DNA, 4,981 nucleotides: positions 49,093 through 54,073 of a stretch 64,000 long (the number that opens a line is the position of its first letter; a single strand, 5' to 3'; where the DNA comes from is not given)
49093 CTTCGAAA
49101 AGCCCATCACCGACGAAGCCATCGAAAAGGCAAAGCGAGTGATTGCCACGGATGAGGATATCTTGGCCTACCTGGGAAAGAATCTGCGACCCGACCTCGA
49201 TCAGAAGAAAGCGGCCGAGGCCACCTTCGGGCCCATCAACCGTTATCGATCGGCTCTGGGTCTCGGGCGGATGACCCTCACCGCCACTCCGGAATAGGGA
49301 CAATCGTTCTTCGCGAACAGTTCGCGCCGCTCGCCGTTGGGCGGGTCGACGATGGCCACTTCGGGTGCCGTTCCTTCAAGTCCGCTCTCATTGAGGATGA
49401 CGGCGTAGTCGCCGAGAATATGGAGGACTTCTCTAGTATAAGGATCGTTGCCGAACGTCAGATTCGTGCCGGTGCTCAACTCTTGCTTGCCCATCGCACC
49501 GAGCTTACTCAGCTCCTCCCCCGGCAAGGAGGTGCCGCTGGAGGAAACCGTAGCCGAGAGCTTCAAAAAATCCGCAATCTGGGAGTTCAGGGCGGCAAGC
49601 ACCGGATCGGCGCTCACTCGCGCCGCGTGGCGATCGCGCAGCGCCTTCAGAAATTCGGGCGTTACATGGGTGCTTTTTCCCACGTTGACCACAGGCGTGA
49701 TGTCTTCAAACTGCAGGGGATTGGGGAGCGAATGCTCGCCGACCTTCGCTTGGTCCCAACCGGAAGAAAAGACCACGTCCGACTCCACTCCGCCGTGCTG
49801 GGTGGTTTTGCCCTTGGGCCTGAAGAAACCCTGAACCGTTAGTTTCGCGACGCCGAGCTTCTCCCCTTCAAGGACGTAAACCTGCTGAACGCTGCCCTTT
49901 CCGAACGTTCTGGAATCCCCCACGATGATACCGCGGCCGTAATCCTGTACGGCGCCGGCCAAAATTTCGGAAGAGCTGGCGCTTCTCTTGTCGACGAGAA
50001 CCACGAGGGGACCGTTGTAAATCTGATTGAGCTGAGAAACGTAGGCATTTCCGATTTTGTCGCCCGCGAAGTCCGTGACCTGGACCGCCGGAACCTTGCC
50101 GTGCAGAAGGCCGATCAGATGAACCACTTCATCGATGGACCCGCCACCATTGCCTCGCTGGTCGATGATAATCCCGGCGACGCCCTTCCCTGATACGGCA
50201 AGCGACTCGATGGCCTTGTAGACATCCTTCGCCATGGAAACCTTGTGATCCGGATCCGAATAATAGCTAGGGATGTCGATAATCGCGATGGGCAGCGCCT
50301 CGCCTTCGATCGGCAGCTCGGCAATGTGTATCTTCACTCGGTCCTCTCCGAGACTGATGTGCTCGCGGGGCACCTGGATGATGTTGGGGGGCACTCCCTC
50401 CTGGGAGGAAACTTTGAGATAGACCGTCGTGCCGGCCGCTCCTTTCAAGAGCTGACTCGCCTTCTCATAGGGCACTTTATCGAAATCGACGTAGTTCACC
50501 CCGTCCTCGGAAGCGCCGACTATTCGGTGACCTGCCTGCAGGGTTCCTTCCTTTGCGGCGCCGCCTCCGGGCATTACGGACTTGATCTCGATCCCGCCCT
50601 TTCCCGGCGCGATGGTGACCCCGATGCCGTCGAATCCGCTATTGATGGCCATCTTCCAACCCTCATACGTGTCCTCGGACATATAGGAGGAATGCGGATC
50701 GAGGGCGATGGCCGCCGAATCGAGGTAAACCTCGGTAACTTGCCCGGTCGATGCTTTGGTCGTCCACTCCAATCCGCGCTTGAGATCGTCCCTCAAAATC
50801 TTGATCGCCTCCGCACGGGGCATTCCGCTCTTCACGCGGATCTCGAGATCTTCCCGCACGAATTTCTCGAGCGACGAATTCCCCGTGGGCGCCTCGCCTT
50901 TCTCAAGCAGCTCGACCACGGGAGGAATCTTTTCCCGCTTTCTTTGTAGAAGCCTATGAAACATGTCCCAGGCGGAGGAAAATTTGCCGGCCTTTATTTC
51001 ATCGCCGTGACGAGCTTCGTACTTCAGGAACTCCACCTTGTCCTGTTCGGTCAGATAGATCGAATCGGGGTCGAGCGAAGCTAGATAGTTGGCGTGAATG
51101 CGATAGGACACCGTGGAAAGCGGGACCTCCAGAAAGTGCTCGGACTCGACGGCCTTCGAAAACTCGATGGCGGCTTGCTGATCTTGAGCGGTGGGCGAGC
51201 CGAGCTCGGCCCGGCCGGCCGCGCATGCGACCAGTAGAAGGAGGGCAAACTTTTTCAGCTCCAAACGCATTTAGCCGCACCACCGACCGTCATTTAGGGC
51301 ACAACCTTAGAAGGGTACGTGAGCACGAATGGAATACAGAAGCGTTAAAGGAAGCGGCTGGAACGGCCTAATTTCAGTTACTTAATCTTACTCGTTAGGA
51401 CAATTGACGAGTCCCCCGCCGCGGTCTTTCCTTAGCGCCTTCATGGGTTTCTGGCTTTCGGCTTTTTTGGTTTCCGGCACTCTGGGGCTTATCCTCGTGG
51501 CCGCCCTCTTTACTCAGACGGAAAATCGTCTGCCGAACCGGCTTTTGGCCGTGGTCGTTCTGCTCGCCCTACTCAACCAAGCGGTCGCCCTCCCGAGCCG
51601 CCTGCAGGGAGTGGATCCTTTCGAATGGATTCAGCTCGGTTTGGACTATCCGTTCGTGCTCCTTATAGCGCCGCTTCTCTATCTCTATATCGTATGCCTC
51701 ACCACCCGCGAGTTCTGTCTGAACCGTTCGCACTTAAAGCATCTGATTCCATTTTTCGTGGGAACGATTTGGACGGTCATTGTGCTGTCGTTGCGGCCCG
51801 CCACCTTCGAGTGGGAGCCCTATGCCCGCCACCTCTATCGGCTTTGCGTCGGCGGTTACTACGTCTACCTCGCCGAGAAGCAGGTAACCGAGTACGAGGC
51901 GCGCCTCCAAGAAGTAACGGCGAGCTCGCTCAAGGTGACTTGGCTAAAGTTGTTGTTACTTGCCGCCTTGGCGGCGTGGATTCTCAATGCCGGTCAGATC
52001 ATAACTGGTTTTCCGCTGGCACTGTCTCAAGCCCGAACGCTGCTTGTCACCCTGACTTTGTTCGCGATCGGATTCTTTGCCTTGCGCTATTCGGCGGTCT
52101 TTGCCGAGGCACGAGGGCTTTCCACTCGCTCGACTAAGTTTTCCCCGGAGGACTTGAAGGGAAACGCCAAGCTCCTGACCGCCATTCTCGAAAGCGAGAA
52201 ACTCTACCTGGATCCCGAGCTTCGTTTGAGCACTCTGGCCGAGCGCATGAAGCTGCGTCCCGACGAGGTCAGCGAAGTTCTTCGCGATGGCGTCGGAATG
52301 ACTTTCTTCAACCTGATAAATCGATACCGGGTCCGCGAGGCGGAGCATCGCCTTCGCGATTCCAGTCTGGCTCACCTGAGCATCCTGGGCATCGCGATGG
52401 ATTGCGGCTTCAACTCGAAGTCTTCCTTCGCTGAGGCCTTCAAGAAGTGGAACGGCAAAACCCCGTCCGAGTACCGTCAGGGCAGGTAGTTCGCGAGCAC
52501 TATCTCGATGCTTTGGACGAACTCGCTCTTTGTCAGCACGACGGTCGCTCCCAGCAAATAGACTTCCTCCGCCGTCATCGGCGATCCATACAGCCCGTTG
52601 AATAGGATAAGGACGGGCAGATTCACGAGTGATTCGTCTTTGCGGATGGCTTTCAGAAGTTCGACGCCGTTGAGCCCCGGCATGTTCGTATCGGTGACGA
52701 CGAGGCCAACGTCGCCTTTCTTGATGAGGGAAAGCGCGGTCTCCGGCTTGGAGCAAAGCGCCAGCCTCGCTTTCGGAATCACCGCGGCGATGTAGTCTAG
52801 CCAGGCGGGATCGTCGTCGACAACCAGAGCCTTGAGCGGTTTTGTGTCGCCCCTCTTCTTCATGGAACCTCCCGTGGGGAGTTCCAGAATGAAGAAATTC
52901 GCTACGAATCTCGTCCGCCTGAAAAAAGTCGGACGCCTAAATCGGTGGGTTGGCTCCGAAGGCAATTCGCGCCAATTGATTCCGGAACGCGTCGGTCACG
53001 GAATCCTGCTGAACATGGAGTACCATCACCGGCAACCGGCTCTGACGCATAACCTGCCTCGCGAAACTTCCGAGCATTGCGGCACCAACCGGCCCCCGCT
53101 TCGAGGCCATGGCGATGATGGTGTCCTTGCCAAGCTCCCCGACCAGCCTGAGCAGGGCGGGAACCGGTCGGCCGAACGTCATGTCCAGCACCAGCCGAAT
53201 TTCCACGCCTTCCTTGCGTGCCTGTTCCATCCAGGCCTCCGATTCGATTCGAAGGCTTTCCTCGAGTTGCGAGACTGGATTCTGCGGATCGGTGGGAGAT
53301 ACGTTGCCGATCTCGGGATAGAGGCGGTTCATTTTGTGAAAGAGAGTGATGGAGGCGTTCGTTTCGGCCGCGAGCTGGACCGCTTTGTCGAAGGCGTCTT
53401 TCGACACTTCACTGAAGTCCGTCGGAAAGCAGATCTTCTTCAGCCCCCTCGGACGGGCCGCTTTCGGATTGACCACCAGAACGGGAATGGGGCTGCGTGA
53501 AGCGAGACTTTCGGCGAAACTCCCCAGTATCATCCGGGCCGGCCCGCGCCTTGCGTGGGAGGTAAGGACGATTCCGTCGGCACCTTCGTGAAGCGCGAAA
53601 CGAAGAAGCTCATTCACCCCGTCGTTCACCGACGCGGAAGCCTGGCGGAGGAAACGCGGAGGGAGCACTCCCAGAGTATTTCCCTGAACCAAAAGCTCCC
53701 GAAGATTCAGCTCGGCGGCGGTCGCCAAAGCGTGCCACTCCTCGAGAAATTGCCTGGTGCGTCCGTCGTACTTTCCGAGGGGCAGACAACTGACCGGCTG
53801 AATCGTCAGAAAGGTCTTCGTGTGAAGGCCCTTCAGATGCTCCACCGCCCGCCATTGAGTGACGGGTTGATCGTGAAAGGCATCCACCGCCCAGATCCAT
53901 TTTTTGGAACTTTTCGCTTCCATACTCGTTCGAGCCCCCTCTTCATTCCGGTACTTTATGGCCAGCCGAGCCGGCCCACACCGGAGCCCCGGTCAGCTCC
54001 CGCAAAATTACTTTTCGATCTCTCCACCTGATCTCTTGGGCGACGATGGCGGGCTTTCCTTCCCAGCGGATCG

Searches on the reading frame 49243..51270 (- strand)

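Call 85: search_protein_families(library=pfam, proteins=[window:49243-51270:-], max_evalue=0.00001)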
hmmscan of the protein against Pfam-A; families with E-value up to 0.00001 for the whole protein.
window:49243-51270:- (675 aa): 4 families
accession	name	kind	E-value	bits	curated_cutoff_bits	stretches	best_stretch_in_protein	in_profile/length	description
PF03572.23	Peptidase_S41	-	2e-37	128.7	24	1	328-500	2-164/165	Peptidase family S41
PF17804.6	TSP_NTD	-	7.4e-17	62.6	26.4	1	39-131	3-96/188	Tail specific protease N-terminal domain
PF11818.13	DUF3340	-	3.4e-09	37.4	28.6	1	506-572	2-66/155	C-terminal domain of tail specific protease (DUF3340)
PF00595.29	PDZ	-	4.2e-09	37.1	23.2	1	212-287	10-80/81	PDZ domain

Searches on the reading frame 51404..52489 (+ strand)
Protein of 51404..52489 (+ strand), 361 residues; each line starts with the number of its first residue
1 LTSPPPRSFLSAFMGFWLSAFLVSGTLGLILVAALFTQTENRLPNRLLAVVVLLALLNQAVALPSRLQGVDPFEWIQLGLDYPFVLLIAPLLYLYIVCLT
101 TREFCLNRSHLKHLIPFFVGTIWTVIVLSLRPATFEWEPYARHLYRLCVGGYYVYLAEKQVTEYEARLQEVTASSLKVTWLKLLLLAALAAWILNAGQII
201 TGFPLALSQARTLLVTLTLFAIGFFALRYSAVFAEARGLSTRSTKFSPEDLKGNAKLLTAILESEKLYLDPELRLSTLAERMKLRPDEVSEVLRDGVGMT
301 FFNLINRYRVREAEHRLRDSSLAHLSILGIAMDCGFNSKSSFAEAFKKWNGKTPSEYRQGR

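Call 85: search_protein_families(library=pfam, proteins=[window:51404-52489:+], max_evalue=0.00001)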
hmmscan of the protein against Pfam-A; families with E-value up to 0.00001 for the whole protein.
window:51404-52489:+ (361 aa): 2 families
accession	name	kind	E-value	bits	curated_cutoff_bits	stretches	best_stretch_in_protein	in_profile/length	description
PF12833.13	HTH_18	-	4.3e-19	69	33.6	1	278-359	1-79/80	Helix-turn-helix domain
PF00165.29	HTH_AraC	-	3.7e-08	33.8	26.6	1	325-359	9-42/42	Bacterial regulatory helix-turn-helix proteins, AraC family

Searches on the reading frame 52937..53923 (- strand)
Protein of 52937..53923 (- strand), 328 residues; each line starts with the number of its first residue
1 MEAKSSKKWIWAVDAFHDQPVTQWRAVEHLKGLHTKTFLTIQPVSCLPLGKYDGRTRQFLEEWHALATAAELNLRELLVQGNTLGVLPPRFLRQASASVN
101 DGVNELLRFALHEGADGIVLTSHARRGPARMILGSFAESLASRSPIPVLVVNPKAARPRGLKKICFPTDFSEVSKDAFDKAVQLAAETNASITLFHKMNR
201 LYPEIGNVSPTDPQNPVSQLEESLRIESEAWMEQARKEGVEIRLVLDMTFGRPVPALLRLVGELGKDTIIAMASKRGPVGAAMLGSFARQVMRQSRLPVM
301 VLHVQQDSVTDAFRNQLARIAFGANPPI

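Call 85: search_protein_families(library=pfam, proteins=[window:52937-53923:-], max_evalue=0.00001)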
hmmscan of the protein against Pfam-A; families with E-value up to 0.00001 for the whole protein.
window:52937-53923:- (328 aa): 1 family
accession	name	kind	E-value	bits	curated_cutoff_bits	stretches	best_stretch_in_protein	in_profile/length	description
PF00582.32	Usp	-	4.6e-33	115.2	24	2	162-303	3-141/141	Universal stress protein family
